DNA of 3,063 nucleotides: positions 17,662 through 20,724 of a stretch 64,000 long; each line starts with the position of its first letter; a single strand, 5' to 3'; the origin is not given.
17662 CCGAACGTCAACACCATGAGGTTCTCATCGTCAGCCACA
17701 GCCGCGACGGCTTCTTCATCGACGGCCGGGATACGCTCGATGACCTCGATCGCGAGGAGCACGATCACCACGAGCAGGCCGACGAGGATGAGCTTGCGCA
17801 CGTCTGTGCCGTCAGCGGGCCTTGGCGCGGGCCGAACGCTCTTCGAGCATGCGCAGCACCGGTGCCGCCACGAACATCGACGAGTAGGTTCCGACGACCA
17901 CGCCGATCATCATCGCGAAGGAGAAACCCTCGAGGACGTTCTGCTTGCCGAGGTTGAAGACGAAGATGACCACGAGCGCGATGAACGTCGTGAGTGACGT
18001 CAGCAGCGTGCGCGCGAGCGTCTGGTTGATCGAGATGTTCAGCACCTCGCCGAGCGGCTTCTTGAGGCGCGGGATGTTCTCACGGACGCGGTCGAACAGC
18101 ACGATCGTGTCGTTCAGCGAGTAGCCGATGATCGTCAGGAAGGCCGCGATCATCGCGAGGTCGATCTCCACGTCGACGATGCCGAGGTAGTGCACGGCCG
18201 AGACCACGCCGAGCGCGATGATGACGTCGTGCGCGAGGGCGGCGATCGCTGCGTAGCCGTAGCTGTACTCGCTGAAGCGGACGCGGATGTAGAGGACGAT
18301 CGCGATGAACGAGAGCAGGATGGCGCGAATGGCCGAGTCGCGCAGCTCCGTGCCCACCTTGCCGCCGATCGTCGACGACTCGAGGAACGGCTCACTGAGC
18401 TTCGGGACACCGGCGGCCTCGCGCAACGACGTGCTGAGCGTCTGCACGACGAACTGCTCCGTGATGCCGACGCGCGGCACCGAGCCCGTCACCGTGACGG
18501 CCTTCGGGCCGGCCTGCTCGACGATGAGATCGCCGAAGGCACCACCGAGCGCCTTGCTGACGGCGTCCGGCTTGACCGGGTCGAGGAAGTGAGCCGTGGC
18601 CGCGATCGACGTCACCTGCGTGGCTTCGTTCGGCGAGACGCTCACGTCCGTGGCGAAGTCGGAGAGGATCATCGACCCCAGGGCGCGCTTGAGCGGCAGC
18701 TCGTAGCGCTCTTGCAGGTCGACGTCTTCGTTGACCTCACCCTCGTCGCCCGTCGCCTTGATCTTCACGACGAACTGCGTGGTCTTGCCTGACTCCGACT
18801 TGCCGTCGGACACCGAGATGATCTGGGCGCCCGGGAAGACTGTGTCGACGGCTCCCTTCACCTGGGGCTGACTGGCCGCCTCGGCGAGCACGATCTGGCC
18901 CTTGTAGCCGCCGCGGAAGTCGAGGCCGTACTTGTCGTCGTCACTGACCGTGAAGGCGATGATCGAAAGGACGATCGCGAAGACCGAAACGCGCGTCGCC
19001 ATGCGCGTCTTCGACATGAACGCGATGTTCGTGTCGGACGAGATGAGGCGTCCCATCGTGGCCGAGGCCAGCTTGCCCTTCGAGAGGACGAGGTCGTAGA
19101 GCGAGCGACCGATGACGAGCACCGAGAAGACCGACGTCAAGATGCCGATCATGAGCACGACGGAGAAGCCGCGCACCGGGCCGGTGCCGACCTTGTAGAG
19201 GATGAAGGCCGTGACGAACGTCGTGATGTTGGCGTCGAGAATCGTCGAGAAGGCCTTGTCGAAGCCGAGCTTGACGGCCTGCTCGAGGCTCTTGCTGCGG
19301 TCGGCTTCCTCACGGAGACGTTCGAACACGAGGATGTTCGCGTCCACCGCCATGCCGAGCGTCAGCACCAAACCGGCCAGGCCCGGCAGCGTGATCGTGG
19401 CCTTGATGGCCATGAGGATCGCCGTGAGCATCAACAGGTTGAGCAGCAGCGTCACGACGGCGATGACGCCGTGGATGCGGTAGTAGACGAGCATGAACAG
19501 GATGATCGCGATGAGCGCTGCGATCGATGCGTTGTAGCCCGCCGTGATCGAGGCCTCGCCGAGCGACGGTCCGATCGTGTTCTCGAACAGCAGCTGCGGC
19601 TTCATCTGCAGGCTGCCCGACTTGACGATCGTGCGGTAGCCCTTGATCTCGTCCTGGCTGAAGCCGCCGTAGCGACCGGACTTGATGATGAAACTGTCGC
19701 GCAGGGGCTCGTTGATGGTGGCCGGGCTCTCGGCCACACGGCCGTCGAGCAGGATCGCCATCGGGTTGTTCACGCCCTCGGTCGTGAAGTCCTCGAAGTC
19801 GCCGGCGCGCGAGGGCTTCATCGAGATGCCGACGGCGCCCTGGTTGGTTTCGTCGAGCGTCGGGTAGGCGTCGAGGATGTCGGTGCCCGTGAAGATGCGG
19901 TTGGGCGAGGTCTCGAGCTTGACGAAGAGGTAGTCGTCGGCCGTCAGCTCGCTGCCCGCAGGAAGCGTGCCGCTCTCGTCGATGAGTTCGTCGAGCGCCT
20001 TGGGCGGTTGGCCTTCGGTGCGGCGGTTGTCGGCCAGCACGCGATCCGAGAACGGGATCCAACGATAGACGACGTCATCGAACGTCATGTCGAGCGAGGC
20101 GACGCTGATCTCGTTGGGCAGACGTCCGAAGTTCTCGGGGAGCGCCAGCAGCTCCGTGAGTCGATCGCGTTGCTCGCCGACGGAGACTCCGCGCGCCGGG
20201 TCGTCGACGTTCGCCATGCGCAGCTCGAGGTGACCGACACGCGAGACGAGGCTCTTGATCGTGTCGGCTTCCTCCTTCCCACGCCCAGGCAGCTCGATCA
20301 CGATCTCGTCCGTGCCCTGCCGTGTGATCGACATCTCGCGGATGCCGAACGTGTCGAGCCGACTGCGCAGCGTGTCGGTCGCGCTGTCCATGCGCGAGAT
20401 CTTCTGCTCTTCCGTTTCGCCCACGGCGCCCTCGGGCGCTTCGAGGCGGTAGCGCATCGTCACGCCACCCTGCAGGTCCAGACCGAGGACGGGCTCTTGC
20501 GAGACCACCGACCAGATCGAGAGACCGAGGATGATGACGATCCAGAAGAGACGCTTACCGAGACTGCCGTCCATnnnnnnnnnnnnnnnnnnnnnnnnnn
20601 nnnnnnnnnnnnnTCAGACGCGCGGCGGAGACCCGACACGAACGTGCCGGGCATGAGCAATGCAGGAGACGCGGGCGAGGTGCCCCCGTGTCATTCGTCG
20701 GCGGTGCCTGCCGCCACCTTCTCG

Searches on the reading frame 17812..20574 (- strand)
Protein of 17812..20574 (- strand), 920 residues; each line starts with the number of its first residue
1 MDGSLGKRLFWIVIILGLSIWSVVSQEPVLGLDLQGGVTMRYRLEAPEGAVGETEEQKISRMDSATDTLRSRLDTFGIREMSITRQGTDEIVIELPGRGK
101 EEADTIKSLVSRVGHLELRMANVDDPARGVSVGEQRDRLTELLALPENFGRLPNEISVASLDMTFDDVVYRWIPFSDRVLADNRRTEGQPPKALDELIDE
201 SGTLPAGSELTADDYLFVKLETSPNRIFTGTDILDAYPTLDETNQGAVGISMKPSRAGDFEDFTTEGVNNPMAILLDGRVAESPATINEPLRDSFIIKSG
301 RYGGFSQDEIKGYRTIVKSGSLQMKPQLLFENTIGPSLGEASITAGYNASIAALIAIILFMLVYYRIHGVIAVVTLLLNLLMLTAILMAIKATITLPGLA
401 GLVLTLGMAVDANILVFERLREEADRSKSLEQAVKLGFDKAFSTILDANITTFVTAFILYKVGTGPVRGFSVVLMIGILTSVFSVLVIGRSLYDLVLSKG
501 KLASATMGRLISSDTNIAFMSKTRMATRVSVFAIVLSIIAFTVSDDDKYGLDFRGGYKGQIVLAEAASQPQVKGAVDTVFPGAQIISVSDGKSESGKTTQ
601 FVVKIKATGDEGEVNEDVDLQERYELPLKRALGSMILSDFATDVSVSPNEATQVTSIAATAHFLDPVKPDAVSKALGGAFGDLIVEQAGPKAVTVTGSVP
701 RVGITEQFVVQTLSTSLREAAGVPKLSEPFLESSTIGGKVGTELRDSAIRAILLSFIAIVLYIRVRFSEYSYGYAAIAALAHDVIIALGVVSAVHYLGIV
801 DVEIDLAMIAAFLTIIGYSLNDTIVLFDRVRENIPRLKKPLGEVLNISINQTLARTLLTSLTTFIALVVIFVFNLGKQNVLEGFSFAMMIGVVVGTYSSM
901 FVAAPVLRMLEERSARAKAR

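Call 40: search_protein_families(library=pfam, proteins=[window:17812-20574:-], max_evalue=0.00001)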
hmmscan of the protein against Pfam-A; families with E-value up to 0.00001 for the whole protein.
window:17812-20574:- (920 aa): 3 families
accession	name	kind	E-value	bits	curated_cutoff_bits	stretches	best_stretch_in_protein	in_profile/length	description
PF02355.23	SecD_SecF_C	-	2.7e-73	245.9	20.5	2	732-912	17-188/189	Protein export membrane protein SecD/SecF, C-terminal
PF21760.3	SecD_1st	-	3.8e-12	45.9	27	1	62-121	1-58/60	Protein translocase subunit SecDF, P1 domain, N-terminal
PF22599.2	SecDF_P1_head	-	4e-12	46.5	27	1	224-323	17-113/114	SecDF, P1 head subdomain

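Call 53: find_homologous_proteins(query=window:17812-20574:-, max_evalue=1e-80)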
Query window:17812-20574:- (920 aa): 1955 proteins with E <= 1e-80 among 8000 candidates; the best 120 are listed.
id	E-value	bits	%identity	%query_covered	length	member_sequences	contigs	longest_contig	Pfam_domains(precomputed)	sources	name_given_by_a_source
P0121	0.0e+0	1963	100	100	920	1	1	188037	PF21760.4,PF22599.3,PF02355.23,PF07549.20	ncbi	-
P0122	0.0e+0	1146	59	100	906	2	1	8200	PF21760.4,PF22599.3,PF02355.23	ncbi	-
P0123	0.0e+0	1053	55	99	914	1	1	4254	PF21760.4,PF22599.3,PF02355.23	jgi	jgi:SecD/SecF fusion protein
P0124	0.0e+0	1049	56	99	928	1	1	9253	PF21760.4,PF22599.3,PF02355.23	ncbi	-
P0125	0.0e+0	1042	54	99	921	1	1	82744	PF21760.4,PF22599.3,PF02355.23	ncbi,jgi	ncbi:MAG: protein translocase subunit SecD [Planctomycetota bacterium]|jgi:SecD/SecF fusion protein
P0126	0.0e+0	1041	57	99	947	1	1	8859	PF21760.4,PF22599.3,PF02355.23,PF07549.20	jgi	jgi:SecD/SecF fusion protein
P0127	0.0e+0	1039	57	99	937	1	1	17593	PF21760.4,PF22599.3,PF02355.23,PF07549.20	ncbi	-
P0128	0.0e+0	1038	57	99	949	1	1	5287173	PF21760.4,PF22599.3,PF02355.23,PF07549.20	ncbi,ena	-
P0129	0.0e+0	1022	55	99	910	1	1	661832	PF21760.4,PF22599.3,PF02355.23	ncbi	-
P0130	0.0e+0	1021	54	100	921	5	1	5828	PF21760.4,PF22599.3,PF02355.23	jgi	jgi:SecD/SecF fusion protein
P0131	0.0e+0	1014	57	98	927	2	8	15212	PF21760.4,PF22599.3,PF02355.23,PF07549.20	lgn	-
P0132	0.0e+0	1013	54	100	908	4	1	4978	PF21760.4,PF22599.3,PF02355.23,PF07549.20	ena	-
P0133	0.0e+0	1011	56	99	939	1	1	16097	PF21760.4,PF22599.3,PF02355.23,PF07549.20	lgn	-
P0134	1.3e-298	1011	54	99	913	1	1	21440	PF21760.4,PF22599.3,PF02355.23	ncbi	-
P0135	4.2e-298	1009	53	97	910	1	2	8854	PF21760.4,PF22599.3,PF02355.23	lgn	-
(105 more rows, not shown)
